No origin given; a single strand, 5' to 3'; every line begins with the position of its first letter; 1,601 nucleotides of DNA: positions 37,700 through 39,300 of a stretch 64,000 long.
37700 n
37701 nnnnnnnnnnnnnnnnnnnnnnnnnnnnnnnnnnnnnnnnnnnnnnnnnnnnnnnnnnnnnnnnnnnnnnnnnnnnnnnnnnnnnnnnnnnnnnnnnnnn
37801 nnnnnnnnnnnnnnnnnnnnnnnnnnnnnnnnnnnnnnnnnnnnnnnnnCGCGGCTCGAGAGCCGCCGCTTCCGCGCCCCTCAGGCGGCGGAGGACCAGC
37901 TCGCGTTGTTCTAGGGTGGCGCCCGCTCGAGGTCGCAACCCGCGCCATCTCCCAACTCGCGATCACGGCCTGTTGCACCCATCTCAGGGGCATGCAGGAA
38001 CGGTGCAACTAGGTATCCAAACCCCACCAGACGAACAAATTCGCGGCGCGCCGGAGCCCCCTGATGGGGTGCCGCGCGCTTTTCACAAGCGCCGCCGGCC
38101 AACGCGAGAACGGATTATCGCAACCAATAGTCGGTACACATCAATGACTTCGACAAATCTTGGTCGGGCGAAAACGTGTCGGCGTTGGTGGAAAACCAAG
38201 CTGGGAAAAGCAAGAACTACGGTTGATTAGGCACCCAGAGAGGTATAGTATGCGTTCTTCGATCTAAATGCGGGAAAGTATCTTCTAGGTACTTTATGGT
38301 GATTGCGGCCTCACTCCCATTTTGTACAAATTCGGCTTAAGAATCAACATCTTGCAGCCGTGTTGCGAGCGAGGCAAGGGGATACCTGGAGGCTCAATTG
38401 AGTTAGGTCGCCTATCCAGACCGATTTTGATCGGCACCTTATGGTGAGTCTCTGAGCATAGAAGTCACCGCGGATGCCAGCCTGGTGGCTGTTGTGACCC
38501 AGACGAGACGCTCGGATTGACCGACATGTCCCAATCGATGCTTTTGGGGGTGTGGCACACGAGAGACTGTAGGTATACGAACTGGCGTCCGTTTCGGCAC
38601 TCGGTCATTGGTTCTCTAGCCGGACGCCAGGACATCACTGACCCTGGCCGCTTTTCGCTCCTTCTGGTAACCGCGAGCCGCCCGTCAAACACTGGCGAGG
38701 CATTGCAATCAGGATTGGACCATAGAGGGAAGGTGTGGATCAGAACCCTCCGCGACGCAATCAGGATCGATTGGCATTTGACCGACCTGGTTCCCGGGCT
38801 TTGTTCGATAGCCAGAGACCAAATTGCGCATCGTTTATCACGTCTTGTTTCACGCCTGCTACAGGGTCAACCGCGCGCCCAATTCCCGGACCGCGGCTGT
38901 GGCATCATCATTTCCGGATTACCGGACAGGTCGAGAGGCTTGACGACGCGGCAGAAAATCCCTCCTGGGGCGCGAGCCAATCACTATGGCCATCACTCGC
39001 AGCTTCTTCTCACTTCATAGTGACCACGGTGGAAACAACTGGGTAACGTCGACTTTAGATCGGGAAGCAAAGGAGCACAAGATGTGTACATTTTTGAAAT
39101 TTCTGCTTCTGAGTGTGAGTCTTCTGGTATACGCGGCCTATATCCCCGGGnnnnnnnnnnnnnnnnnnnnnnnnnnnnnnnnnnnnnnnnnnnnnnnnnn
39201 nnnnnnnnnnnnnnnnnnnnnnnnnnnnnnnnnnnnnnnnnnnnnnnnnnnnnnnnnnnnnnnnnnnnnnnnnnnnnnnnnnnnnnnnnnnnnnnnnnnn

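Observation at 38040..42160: Low-GC islet encoding a eukaryote-like trypsin and a large subtilase, both secreted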

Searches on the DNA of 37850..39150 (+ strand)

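Call 41: search_dna_similar(query=window:37913-39081:+, collection=plasmids, mode=distant, max_rows=10, max_evalue=0.001)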
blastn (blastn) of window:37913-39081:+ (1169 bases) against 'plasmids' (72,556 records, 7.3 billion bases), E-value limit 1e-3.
No match.

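Call 82: search_rna_families(source=window, start=37850, end=39150, threshold=evalue, max_evalue=1)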
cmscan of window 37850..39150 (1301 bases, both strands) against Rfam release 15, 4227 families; matches with E-value up to 1: 0.
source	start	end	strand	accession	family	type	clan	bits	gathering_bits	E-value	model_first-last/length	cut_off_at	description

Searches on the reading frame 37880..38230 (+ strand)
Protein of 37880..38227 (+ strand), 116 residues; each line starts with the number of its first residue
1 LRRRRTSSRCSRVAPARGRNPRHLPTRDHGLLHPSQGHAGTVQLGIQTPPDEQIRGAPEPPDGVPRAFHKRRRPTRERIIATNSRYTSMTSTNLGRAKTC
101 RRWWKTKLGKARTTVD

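Call 3: search_protein_families(library=pfam, proteins=[window:37916-38230:+], max_evalue=0.01)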
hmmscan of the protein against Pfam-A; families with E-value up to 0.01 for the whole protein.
window:37916-38230:+ (104 aa): 0 families

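Call 56: search_protein_families(library=phrogs, proteins=[window:37880-38227:+], max_evalue=0.1)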
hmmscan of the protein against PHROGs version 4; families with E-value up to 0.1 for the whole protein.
window:37880-38227:+ (116 aa): 0 families

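Call 57: search_protein_families(library=ncbifam, proteins=[window:37880-38227:+], max_evalue=0.1)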
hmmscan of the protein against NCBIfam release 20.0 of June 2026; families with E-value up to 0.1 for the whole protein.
window:37880-38227:+ (116 aa): 0 families

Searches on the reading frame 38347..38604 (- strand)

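Call 56: search_protein_families(library=phrogs, proteins=[window:38347-38604:-], max_evalue=0.1)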
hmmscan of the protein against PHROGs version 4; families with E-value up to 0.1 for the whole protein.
window:38347-38604:- (86 aa): 1 family
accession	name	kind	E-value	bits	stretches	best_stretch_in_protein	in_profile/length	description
phrog_36704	-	unknown function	0.047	15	1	20-67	40-86/101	-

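Call 57: search_protein_families(library=ncbifam, proteins=[window:38347-38604:-], max_evalue=0.1)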
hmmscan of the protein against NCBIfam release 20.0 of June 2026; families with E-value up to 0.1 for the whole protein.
window:38347-38604:- (86 aa): 0 families

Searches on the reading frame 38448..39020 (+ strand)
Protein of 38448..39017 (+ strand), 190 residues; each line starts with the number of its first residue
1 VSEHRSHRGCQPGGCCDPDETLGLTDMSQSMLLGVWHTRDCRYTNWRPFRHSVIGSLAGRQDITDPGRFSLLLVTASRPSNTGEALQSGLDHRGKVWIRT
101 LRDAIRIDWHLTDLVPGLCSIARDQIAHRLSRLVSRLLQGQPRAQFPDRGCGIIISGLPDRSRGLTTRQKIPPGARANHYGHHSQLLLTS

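Call 3: search_protein_families(library=pfam, proteins=[window:38517-39020:+], max_evalue=0.01)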
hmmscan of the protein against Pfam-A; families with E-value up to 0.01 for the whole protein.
window:38517-39020:+ (167 aa): 0 families

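Call 56: search_protein_families(library=phrogs, proteins=[window:38448-39017:+], max_evalue=0.1)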
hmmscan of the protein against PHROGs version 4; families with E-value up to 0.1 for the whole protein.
window:38448-39017:+ (190 aa): 0 families

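Call 57: search_protein_families(library=ncbifam, proteins=[window:38448-39017:+], max_evalue=0.1)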
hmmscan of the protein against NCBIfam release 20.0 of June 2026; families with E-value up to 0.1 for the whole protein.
window:38448-39017:+ (190 aa): 0 families
